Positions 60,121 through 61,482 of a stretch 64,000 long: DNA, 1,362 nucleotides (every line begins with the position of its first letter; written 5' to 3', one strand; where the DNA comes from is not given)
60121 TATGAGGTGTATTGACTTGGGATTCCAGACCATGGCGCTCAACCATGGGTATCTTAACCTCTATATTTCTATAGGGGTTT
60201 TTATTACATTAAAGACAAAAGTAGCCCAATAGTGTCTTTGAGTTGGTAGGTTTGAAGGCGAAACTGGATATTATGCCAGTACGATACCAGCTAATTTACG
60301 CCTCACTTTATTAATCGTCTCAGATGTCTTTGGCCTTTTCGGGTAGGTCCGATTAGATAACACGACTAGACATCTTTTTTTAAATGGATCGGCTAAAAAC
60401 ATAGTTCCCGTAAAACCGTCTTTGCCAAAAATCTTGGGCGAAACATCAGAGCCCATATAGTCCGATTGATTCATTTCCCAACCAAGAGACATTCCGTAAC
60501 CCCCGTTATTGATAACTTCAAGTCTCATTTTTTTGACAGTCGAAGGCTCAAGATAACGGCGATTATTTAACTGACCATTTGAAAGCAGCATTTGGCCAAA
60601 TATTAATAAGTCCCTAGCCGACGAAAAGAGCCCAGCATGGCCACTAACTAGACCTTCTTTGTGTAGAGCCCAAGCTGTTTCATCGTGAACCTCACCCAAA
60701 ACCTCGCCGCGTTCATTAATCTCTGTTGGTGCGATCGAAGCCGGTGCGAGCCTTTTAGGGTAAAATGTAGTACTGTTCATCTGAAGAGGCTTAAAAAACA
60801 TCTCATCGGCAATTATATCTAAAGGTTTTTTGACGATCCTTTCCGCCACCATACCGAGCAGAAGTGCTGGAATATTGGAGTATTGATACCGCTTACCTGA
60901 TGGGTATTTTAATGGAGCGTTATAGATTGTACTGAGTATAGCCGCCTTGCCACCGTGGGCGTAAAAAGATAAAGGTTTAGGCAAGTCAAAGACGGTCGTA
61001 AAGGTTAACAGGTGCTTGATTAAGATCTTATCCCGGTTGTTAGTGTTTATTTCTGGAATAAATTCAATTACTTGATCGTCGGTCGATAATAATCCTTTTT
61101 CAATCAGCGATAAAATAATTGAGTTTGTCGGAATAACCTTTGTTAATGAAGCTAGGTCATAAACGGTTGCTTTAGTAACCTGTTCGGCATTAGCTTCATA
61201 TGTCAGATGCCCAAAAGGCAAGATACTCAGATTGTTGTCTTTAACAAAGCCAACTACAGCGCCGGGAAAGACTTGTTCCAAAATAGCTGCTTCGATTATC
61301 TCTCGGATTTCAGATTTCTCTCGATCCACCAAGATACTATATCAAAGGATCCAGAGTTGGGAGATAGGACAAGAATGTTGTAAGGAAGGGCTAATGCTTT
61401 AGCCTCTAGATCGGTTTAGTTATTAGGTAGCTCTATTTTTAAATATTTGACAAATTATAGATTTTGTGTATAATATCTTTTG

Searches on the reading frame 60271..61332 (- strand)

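Call 69: search_protein_families(library=pfam, proteins=[window:60271-61332:-], max_evalue=0.0001)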
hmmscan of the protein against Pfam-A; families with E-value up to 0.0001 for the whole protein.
window:60271-61332:- (353 aa): 1 family
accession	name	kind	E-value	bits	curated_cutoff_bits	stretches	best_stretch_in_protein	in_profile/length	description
PF00144.29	Beta-lactamase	-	4.2e-47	161.4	27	1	12-336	4-318/329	Beta-lactamase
